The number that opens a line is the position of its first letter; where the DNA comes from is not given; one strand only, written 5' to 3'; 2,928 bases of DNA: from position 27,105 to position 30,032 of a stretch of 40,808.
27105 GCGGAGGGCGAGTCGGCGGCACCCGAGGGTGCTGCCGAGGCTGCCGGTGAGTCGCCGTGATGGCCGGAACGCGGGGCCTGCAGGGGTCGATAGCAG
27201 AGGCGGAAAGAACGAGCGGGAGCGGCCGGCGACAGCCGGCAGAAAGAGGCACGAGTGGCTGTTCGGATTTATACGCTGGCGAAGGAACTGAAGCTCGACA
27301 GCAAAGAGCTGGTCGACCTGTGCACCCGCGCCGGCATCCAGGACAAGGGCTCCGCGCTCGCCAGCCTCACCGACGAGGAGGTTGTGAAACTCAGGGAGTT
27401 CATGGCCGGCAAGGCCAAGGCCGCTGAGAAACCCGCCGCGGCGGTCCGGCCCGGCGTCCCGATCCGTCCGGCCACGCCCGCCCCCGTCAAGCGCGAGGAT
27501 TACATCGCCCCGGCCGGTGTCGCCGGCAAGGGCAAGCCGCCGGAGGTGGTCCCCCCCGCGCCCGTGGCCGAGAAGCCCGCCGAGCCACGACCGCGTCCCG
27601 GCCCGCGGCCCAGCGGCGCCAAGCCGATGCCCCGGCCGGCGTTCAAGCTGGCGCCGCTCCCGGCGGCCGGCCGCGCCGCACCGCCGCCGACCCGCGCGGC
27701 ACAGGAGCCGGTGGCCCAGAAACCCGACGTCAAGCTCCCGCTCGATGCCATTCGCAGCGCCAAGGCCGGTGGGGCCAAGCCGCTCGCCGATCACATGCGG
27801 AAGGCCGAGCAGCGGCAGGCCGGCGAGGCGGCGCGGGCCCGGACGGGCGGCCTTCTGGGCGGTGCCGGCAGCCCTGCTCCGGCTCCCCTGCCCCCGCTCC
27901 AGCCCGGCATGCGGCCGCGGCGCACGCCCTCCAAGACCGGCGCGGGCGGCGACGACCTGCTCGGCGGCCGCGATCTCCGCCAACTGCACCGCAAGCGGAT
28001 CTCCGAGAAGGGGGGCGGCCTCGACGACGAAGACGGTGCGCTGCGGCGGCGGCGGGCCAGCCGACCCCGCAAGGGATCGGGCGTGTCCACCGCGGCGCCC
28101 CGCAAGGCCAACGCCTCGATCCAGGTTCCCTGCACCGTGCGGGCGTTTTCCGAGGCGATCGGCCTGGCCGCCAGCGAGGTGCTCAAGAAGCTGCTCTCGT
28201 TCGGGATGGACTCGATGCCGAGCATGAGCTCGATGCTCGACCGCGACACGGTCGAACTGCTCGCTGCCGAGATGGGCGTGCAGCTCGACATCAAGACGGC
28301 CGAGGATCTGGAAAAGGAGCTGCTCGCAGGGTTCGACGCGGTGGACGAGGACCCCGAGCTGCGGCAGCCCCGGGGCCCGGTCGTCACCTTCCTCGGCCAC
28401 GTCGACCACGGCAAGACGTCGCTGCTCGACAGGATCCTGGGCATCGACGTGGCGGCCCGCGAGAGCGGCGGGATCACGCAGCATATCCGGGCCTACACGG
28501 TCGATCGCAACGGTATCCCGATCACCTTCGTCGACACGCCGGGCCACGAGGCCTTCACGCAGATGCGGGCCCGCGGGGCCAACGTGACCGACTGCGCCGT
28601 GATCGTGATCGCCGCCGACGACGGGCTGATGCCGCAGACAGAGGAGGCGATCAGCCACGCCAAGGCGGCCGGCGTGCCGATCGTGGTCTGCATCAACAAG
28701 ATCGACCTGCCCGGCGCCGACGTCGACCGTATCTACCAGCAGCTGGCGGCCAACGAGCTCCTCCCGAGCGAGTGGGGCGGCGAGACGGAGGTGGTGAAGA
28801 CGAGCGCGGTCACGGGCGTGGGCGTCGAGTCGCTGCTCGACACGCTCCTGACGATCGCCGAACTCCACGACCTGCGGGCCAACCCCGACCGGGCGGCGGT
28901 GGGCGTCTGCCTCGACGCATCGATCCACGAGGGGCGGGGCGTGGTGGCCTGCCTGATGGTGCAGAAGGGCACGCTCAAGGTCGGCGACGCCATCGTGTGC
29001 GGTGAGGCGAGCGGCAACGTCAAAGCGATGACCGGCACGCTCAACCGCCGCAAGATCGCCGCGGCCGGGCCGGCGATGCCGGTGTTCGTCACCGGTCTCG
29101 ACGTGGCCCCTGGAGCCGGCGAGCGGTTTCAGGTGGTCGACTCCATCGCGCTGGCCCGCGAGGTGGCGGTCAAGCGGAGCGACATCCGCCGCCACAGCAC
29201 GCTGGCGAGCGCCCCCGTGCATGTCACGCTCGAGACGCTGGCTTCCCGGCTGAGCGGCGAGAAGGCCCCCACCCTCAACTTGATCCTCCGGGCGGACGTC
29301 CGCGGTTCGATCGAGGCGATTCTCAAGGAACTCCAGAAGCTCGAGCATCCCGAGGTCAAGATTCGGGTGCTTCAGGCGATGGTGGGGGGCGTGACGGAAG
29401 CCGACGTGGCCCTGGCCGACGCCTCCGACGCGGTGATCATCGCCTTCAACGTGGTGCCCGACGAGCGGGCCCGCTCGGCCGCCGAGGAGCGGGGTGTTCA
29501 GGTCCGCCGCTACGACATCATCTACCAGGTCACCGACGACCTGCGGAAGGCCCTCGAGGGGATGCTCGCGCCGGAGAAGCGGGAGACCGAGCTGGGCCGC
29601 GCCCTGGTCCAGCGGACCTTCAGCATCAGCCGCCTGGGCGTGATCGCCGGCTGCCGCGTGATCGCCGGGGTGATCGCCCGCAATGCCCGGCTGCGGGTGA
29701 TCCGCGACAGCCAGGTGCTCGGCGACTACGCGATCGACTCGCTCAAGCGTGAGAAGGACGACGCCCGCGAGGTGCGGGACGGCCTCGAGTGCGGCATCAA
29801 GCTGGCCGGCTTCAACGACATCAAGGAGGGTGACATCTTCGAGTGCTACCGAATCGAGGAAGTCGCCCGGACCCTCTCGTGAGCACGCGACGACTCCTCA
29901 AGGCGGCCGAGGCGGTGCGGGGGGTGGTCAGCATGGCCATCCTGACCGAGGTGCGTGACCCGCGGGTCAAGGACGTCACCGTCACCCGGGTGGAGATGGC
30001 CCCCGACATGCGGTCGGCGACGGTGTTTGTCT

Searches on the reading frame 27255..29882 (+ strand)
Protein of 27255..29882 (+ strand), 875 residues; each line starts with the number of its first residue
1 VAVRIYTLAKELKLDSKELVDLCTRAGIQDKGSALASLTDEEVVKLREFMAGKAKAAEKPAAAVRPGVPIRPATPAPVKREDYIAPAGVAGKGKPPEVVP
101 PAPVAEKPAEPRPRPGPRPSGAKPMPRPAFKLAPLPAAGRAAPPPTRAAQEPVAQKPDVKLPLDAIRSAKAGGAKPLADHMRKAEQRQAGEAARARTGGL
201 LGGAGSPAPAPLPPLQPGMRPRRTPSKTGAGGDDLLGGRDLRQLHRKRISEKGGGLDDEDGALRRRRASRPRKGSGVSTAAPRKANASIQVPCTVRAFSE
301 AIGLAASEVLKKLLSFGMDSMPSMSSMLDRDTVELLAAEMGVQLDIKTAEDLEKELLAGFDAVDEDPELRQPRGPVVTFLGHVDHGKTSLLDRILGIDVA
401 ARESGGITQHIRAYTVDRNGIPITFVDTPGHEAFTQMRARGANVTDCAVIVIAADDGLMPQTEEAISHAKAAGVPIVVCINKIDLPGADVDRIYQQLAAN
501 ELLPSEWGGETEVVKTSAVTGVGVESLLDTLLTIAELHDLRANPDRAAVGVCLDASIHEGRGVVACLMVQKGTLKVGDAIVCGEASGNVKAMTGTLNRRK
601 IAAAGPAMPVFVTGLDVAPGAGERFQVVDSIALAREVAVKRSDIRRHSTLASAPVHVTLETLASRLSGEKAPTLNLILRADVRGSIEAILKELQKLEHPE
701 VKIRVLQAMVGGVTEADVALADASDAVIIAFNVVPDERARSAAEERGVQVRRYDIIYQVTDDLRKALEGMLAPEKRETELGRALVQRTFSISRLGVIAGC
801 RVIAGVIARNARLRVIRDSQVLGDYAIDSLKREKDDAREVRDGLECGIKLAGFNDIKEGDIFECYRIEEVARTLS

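Call 55: search_protein_families(library=pfam, proteins=[window:27255-29882:+], max_evalue=0.00001)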
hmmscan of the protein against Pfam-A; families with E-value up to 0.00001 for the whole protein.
window:27255-29882:+ (875 aa): 8 families
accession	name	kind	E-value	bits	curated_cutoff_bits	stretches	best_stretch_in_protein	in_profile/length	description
PF00009.33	GTP_EFTU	-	1.8e-38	132.5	26.5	1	377-534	6-185/188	Elongation factor Tu GTP binding domain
PF11987.13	IF-2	-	9.6e-36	122.7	27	1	655-763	8-116/117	Translation-initiation factor 2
PF22042.2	EF-G_D2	-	2.4e-15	56.9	27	1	548-627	2-83/84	Elongation factor G domain 2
PF04760.21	IF2_N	-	3.6e-14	52.7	25.3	1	293-342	4-52/53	Translation initiation factor IF-2, N-terminal region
PF01926.29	MMR_HSR1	-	6.7e-12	46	21.9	1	377-482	2-113/113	50S ribosome-binding GTPase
PF03144.31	GTP_EFTU_D2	-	7e-11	42.8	30.3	1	795-862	1-72/73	Elongation factor Tu domain 2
PF00025.27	Arf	-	1.5e-06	28.3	22.3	1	378-532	18-171/174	ADP-ribosylation factor family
PF00071.28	Ras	-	9.8e-06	25.7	21.6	0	379-532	4-157/162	Ras family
